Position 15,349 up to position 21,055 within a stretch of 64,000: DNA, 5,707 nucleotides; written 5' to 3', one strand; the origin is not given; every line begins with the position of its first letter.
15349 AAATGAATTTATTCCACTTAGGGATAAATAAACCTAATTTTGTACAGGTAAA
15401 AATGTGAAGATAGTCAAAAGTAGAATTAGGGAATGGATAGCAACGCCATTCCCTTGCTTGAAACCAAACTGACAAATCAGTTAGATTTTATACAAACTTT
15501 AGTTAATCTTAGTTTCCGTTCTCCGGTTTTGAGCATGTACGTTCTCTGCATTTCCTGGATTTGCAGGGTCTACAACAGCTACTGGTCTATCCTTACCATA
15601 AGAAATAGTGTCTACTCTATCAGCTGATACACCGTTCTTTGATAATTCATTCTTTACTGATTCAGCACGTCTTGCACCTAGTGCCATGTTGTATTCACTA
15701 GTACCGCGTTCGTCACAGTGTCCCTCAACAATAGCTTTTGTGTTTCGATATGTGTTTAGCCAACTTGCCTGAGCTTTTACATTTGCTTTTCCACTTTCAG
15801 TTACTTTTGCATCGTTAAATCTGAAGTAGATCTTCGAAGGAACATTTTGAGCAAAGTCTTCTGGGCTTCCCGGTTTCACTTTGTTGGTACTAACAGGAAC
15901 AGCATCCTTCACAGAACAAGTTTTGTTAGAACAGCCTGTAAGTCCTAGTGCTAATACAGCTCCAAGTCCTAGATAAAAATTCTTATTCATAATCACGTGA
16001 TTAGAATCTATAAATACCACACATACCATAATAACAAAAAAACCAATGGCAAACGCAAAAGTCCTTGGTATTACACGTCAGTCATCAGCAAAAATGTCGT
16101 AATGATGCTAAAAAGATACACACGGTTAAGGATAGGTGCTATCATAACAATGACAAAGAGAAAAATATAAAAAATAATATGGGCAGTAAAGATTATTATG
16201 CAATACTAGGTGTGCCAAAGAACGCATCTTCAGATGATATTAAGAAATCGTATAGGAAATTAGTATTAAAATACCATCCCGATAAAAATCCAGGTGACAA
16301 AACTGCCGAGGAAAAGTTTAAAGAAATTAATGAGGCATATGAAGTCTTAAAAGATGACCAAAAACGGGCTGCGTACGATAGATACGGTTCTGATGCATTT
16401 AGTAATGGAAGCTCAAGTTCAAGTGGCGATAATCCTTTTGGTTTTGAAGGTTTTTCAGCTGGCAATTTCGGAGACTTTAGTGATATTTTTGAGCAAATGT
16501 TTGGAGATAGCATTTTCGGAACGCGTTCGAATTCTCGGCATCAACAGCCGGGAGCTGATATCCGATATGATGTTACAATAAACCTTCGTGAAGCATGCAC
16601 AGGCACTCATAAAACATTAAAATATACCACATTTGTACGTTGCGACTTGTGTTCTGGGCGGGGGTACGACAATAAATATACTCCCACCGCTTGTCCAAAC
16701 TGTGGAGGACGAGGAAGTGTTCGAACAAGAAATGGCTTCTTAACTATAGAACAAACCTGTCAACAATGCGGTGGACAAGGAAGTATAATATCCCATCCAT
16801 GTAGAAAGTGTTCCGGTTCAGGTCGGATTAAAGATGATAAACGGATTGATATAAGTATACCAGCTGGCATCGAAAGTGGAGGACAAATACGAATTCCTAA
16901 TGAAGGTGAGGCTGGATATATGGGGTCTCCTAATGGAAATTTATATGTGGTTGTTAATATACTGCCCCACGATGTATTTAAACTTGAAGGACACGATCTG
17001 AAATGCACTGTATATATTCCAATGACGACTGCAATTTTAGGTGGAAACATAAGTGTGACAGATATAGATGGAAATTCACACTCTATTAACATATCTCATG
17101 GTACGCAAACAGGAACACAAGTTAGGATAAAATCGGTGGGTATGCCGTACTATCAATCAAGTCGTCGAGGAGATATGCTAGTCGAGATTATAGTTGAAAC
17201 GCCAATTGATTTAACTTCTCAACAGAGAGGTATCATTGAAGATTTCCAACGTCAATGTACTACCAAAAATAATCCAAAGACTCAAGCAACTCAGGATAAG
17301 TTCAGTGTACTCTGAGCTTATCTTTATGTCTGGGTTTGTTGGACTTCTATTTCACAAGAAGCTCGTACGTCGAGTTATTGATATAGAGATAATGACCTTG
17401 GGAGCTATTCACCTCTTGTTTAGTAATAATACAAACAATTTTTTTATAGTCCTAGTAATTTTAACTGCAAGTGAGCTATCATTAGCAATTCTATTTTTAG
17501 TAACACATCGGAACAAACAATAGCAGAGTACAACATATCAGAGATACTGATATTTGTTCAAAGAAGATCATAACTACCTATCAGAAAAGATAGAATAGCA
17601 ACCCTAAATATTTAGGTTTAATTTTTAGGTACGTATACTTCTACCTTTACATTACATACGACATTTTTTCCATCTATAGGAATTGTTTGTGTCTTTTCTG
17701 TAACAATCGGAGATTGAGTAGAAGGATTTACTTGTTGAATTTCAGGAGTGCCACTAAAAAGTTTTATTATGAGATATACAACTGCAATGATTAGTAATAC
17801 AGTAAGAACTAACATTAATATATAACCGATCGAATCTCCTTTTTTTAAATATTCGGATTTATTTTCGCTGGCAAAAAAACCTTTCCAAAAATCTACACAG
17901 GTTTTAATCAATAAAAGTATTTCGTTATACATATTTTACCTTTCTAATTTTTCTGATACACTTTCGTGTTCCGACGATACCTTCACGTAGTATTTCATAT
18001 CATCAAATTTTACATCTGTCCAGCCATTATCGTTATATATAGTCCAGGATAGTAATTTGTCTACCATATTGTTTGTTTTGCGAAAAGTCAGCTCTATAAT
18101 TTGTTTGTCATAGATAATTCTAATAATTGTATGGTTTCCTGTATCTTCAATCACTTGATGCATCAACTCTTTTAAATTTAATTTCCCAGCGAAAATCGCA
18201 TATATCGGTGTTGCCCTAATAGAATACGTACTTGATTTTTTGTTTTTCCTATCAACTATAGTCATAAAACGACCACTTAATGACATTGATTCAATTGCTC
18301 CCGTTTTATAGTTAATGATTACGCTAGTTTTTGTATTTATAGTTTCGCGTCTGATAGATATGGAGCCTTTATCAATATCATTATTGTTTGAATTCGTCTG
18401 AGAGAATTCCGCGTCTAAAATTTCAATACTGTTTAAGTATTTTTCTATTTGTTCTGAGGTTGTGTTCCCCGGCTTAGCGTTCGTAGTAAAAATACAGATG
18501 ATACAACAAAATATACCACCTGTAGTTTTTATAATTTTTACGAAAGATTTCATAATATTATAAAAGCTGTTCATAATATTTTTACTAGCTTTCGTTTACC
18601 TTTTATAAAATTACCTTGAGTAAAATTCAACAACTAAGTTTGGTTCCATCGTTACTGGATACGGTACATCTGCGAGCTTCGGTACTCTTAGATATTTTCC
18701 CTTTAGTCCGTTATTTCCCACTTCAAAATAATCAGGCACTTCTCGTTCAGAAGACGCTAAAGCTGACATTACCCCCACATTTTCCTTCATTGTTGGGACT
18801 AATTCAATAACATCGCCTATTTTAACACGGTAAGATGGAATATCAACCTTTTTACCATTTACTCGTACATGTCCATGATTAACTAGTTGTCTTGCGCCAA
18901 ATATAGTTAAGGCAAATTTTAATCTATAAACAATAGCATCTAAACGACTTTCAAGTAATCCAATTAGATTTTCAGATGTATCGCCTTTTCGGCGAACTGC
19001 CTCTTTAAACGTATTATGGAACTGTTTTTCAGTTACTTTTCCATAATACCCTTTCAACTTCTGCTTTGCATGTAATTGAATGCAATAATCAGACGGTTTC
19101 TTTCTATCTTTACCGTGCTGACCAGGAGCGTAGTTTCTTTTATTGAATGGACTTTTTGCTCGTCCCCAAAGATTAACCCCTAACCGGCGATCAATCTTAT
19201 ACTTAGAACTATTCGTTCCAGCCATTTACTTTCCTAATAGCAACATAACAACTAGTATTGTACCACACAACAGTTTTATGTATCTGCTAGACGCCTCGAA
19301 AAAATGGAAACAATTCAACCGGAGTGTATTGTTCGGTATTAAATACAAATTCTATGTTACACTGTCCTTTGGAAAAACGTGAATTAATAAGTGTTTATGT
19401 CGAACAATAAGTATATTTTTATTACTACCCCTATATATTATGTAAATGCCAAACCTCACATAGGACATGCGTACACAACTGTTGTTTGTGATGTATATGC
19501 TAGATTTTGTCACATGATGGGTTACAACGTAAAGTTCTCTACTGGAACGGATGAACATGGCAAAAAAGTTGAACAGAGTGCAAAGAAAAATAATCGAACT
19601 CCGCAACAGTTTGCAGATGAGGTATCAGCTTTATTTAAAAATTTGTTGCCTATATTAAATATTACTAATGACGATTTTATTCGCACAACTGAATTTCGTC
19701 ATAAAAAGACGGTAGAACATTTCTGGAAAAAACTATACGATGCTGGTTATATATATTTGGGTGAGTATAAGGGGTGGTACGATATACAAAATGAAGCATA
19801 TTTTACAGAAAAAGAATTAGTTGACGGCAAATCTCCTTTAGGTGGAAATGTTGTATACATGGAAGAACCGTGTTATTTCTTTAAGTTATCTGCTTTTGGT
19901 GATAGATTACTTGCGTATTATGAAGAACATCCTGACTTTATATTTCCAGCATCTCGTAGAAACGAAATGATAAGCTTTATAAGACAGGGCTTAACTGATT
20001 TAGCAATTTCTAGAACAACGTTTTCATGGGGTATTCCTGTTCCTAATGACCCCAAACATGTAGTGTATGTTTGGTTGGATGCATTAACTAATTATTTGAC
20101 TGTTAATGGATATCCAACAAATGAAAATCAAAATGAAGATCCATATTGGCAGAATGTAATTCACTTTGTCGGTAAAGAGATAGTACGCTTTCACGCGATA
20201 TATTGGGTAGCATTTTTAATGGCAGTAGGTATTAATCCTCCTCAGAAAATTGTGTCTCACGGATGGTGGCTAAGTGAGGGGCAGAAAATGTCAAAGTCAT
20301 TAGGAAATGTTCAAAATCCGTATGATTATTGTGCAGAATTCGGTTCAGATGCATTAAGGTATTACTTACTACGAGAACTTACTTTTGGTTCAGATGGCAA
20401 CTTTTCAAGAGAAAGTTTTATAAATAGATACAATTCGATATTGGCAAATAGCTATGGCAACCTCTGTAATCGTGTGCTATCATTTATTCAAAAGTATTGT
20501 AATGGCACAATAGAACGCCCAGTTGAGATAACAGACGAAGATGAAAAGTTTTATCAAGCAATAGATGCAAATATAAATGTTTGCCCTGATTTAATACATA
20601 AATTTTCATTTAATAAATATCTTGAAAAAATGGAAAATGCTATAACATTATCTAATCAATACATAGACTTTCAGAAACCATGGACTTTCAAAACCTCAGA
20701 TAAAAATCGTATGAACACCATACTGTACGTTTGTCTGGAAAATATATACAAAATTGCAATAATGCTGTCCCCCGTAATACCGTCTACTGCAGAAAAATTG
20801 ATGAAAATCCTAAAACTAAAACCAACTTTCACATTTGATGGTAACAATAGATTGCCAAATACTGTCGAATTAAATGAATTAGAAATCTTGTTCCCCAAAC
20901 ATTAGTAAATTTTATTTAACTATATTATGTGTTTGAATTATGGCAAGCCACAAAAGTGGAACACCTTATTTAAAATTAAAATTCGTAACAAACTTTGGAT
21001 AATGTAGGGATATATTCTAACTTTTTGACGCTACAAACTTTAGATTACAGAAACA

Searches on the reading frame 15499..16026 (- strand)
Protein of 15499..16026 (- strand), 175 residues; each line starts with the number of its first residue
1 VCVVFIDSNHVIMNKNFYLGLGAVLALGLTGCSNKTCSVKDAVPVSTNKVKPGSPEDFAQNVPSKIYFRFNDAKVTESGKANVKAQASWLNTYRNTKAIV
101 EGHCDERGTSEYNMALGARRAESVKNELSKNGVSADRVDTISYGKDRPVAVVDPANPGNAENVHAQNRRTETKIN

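Call 39: search_protein_families(library=pfam, proteins=[window:15499-16026:-], max_evalue=0.001)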
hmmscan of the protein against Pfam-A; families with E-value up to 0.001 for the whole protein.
window:15499-16026:- (175 aa): 1 family
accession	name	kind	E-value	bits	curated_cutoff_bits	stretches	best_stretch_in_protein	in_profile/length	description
PF00691.25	OmpA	-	1.8e-19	70.3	27.2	1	67-151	1-87/98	OmpA family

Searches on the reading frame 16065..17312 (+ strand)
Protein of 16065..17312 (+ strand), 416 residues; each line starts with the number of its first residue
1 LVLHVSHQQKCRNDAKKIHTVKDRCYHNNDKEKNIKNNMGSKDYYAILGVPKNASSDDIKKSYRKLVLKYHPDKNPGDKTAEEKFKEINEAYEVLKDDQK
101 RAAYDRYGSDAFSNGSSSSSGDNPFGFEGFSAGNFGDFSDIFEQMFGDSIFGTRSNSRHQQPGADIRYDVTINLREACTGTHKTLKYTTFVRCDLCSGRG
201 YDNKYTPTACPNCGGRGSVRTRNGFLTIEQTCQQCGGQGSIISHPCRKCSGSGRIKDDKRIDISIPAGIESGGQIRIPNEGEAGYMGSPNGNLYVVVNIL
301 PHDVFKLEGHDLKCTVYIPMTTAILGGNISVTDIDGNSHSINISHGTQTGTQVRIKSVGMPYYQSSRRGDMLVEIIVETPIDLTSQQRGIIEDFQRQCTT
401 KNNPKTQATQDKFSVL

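Call 39: search_protein_families(library=pfam, proteins=[window:16065-17312:+], max_evalue=0.001)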
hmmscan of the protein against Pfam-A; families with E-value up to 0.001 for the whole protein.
window:16065-17312:+ (416 aa): 4 families
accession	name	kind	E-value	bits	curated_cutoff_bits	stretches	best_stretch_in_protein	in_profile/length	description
PF01556.23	DnaJ_C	-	2.7e-41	141.6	26.6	1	166-380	1-152/152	DnaJ C terminal domain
PF00226.36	DnaJ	-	1.4e-30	105.6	27.8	1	43-105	1-63/63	DnaJ domain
PF00684.25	DnaJ_CXXCXGXG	-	2.7e-13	50.4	32.7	1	193-253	1-65/65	DnaJ central domain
PF15777.11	Anti-TRAP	-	4.4e-05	23.8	32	0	192-224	12-47/59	Tryptophan RNA-binding attenuator protein inhibitory protein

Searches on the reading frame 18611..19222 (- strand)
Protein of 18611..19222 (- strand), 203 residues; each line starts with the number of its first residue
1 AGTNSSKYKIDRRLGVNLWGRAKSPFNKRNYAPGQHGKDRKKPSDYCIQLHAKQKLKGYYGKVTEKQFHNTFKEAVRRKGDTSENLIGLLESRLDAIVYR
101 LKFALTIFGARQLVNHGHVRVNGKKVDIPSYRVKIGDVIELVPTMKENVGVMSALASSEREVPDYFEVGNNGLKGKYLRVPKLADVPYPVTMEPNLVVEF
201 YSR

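Call 39: search_protein_families(library=pfam, proteins=[window:18611-19222:-], max_evalue=0.001)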
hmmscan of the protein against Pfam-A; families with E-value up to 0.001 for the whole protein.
window:18611-19222:- (203 aa): 2 families
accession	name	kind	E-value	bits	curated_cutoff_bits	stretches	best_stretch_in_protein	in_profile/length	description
PF00163.24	Ribosomal_S4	-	9.6e-27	94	23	1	5-91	4-95/95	Ribosomal protein S4/S9 N-terminal domain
PF01479.30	S4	-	2e-20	72.7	22.8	1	93-139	2-48/48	S4 domain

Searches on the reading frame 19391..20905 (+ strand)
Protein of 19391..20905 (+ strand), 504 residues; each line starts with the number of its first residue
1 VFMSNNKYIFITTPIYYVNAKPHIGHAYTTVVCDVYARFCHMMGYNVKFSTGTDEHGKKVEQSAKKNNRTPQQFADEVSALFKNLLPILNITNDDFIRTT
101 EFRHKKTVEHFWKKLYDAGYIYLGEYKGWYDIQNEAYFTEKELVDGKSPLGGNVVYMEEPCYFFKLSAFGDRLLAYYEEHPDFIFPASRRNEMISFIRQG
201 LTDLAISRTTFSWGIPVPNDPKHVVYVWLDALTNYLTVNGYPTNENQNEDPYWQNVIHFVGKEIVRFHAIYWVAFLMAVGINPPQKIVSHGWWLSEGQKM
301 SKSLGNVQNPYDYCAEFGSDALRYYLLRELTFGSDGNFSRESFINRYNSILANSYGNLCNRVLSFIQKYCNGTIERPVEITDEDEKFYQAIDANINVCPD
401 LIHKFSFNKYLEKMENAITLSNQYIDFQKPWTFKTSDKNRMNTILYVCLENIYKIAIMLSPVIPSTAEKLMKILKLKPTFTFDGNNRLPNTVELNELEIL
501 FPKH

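Call 24: find_encoding_contigs(protein=window:19391-20905:+, flank=10000, max_places=2)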
Protein window:19391-20905:+ (504 aa): no gene with exactly this product is on record in the collection.

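Call 39: search_protein_families(library=pfam, proteins=[window:19391-20902:+], max_evalue=0.001)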
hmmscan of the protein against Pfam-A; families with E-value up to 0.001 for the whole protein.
window:19391-20902:+ (504 aa): 5 families
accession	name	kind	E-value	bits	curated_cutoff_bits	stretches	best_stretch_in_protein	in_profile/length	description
PF09334.17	tRNA-synt_1g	-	5e-108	361.8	20.1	1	9-363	1-391/391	tRNA synthetases class I (M)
PF00133.28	tRNA-synt_1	-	7.1e-30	104.5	22.7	2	5-218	22-244/414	tRNA synthetases class I (I, L, M and V)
PF01406.26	tRNA-synt_1e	-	2.5e-16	60.4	27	2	18-133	19-134/301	tRNA synthetases class I (C) catalytic domain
PF08264.19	Anticodon_1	-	6.9e-09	36.2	25.1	1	391-475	8-94/148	Anticodon-binding domain of tRNA ligase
PF19303.5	Anticodon_3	-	1.2e-07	32.2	23.5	1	379-477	6-104/152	Anticodon binding domain of methionyl tRNA ligase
